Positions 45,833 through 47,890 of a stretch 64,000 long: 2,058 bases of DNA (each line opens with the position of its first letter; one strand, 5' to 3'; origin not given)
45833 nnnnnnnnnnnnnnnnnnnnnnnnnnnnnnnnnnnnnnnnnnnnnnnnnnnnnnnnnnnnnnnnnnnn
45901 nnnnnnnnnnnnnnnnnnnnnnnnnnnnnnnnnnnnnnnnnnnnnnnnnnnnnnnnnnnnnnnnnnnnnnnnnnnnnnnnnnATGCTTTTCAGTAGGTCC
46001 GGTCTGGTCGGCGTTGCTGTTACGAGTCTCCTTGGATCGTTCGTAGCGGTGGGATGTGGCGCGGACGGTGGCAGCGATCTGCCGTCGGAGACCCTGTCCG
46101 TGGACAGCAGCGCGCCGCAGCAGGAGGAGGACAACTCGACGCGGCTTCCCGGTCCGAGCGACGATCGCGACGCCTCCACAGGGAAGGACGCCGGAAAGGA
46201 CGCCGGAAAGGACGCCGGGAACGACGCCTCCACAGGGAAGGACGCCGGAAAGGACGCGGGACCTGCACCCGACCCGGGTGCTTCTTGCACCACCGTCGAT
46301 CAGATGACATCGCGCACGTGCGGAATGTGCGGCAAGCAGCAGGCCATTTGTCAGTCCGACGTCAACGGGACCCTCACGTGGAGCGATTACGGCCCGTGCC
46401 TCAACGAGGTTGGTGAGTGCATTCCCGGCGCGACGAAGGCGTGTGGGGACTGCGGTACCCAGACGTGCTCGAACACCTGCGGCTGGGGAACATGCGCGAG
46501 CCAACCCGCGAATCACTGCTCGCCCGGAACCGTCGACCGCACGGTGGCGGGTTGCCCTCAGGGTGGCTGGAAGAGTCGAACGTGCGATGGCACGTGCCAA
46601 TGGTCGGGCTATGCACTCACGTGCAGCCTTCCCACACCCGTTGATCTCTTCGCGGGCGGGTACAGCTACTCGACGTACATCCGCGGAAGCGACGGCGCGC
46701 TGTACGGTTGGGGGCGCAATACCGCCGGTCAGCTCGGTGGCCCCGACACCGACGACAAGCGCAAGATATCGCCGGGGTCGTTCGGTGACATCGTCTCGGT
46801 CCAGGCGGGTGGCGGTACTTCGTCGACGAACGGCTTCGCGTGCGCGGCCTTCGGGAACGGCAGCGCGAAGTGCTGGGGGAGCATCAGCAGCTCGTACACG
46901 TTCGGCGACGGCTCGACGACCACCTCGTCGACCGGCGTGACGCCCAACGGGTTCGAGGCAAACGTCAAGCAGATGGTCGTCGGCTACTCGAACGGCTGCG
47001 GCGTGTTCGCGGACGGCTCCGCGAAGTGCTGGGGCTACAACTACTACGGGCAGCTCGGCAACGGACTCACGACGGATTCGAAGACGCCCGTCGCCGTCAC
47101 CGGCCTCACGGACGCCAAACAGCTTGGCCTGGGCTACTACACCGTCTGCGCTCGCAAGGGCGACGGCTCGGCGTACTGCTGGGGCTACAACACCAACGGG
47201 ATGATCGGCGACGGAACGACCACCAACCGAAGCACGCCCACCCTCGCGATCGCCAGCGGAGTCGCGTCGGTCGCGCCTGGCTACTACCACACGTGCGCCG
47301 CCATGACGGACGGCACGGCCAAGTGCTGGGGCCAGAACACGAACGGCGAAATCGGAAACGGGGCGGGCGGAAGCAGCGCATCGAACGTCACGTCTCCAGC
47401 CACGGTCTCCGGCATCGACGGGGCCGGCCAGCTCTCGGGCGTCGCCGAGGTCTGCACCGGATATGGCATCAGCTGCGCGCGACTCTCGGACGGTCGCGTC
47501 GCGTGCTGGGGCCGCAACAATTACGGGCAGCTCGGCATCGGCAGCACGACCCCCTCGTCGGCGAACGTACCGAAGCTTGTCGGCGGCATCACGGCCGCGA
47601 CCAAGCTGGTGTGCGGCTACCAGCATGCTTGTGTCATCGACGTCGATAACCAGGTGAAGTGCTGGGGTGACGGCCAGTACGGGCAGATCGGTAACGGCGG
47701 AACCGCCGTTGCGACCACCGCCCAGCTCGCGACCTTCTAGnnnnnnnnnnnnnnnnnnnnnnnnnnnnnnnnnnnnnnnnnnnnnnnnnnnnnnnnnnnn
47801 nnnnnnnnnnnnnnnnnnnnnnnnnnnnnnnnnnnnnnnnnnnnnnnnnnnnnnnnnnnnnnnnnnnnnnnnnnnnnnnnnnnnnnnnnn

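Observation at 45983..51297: Two lipoproteins share a near-identical Cys-rich N-terminal module fused to unrelated C-terminal domains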

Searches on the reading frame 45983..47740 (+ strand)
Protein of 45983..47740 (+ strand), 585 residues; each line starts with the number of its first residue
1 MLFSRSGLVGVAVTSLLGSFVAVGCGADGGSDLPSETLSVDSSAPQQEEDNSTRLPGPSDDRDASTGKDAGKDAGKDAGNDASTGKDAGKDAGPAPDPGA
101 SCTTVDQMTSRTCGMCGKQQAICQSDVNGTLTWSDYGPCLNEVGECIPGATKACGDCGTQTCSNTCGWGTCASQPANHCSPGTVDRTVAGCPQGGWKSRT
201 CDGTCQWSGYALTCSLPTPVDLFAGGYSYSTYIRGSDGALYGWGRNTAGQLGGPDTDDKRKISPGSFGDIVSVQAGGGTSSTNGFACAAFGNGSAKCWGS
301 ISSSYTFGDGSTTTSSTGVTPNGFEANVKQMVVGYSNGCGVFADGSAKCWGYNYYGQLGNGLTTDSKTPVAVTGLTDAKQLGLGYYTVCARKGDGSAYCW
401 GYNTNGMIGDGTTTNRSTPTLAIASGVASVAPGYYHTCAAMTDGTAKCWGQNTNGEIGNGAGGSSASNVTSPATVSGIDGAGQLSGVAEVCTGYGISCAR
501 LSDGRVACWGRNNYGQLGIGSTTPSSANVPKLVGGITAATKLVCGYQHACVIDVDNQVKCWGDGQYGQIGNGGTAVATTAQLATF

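Call 5: search_protein_families(library=pfam, proteins=[window:45983-47740:+], max_evalue=0.1)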
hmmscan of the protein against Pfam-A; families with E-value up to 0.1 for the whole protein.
window:45983-47740:+ (585 aa): 4 families
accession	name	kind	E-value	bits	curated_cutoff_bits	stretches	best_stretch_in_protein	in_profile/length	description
PF25390.1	WD40_RLD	-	1.7e-47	163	150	2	427-574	197-335/363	RCC1-like domain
PF13540.12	RCC1_2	-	6.9e-44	147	22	6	540-568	2-30/30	Regulator of chromosome condensation (RCC1) repeat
PF00415.24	RCC1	-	1.7e-38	131.4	21.7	4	503-552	1-50/50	Regulator of chromosome condensation (RCC1) repeat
PF25384.1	Alsin_RLD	-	1.8e-08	34.5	100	2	486-558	276-352/405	Alsin RCC1-like domain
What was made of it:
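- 45983..47740 (+): Gene A: lipoprotein of 585 aa, made of signal peptide/lipobox, KDAG linker, 16-Cys module and RCC1-like beta-propeller. Pfam RCC1 families above cut-off (call 5).
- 46658..47737 (+): Gene A RCC1-like beta-propeller head (aa ~226-585). PF25390 at 163 bits, PF13540 at 147 bits and PF00415 at 131 bits (call 5).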

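Call 7: search_protein_families(library=ncbifam, proteins=[window:45983-47740:+], max_evalue=0.1)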
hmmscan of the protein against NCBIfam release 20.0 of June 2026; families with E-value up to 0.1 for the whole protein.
window:45983-47740:+ (585 aa): 0 families

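Call 47: list_cluster_members(proteins=[P0001, P0005, P0007, P0009, P0010, P0028, P0049, P0092, P0114, window:45983-47737:+])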
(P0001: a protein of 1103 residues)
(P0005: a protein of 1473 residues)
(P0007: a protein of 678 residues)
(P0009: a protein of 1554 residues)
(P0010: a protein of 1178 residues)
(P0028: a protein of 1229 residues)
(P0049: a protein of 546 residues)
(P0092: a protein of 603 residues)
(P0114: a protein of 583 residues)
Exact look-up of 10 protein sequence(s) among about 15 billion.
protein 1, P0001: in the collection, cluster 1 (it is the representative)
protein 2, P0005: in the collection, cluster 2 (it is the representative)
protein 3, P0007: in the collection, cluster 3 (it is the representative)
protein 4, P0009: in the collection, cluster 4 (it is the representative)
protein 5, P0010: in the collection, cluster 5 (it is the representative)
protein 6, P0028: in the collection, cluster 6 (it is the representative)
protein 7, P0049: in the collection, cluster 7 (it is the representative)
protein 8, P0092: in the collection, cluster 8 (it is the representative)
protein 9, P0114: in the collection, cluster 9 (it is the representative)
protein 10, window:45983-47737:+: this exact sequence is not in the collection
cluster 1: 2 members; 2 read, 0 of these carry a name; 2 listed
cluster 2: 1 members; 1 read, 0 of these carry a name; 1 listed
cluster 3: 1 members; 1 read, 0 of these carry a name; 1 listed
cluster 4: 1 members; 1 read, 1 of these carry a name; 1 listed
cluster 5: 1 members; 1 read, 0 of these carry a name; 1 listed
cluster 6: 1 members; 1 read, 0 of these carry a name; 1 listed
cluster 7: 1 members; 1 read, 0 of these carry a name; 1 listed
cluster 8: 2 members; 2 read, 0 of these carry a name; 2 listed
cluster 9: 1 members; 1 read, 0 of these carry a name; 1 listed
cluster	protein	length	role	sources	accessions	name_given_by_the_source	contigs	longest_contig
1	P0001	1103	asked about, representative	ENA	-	-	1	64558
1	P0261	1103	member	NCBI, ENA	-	-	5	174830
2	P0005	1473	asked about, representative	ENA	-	-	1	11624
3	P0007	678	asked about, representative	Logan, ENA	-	-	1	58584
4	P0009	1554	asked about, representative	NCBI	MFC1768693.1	NBR1-Ig-like domain-containing protein [Nanoarchaeota archaeon]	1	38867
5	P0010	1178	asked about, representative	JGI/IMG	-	-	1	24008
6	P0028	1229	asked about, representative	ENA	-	-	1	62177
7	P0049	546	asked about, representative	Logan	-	-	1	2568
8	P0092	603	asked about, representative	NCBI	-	-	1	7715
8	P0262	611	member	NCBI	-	-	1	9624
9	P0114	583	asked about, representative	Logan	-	-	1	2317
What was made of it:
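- Tried and rejected: Cluster look-ups gave almost no organism names for the long tandem-repeat proteins (call 47).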
